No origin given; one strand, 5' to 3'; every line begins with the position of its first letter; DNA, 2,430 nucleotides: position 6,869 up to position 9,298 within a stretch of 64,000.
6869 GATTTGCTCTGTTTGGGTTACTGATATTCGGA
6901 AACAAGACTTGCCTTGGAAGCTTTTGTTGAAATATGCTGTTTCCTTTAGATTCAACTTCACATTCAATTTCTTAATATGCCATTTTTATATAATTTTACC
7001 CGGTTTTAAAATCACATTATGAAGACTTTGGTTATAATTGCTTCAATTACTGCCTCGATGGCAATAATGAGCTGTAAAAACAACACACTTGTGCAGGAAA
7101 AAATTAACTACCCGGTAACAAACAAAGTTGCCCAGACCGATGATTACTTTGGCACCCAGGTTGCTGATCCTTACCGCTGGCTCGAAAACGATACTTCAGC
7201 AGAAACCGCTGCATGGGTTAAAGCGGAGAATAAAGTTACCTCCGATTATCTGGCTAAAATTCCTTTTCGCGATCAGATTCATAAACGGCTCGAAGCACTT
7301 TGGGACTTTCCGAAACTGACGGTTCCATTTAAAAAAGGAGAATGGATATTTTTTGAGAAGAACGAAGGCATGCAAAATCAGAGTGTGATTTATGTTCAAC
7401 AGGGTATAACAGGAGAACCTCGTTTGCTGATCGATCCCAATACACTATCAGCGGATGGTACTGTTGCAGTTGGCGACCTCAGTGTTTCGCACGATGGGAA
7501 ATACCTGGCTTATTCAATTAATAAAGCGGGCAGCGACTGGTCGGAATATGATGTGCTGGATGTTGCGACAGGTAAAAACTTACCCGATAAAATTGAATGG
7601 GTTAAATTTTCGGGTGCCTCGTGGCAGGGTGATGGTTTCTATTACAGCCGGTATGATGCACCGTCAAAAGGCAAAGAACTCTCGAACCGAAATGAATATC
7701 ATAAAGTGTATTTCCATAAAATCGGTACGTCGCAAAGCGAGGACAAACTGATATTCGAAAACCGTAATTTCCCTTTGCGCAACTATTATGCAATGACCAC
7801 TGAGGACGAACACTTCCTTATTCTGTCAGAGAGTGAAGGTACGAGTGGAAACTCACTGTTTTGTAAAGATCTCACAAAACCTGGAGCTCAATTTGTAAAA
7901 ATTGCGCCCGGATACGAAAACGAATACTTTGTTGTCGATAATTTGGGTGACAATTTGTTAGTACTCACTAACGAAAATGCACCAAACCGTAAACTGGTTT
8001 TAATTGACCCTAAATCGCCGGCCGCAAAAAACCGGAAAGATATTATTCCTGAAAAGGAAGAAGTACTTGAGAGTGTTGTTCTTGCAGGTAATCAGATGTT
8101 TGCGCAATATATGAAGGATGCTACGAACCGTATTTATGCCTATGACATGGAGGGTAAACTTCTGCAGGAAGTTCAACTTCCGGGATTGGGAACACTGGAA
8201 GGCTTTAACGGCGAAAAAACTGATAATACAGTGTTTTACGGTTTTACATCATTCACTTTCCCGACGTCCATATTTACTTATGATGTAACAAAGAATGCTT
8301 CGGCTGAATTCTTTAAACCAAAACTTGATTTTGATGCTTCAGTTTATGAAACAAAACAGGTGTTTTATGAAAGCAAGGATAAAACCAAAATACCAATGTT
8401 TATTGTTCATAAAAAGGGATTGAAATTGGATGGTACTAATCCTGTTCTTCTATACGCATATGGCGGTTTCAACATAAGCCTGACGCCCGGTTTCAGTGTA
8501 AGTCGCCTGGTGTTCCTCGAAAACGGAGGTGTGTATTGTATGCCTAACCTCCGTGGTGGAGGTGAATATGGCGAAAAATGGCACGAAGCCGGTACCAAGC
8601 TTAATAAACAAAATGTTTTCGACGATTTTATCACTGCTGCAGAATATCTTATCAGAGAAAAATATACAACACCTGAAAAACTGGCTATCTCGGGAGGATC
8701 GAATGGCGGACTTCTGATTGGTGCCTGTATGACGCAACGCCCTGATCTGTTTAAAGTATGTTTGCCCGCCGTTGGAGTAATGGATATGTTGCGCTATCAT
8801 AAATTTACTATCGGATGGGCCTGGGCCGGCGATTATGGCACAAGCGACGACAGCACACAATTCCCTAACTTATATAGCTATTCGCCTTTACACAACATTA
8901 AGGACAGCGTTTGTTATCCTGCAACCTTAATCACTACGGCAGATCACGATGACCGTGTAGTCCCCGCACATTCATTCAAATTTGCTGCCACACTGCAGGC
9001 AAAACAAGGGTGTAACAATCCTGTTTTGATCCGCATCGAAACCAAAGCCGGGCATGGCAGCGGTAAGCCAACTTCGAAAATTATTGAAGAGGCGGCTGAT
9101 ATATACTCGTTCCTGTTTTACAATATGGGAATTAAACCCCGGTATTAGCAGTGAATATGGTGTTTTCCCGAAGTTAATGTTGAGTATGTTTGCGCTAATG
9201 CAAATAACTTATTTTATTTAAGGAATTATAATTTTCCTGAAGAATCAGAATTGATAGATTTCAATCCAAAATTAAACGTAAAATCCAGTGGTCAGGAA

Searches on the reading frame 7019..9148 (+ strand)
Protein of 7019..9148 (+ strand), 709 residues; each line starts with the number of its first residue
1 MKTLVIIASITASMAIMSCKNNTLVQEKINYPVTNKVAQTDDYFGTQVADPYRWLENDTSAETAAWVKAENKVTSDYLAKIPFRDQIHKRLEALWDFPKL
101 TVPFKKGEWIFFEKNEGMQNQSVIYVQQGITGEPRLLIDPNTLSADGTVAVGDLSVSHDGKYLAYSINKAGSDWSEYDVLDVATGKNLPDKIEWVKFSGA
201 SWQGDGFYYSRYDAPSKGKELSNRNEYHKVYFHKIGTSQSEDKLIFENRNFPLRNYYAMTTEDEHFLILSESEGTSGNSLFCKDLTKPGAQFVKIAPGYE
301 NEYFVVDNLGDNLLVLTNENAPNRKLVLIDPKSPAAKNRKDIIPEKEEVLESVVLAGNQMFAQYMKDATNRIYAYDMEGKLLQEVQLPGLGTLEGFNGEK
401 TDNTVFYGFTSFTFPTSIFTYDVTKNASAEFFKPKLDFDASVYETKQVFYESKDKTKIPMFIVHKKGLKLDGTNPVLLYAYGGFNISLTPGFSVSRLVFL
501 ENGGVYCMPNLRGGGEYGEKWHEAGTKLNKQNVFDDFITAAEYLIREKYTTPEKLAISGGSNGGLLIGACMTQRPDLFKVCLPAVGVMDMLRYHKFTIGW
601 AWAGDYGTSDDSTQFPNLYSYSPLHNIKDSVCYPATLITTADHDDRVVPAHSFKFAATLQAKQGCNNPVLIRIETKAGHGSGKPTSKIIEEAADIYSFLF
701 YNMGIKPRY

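Call 33: find_encoding_contigs(protein=window:7019-9148:+, flank=3000, max_places=6)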
Protein window:7019-9148:+ (709 aa): 1 contig read that carries it; 1 place shown.
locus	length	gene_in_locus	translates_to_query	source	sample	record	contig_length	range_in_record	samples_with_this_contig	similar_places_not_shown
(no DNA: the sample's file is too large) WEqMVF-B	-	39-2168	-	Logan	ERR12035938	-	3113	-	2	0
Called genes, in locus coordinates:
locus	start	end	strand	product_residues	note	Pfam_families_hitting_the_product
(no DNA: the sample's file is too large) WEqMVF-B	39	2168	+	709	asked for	PF02897:Peptidase_S9_N, PF00326:Peptidase_S9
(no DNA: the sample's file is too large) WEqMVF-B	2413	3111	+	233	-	?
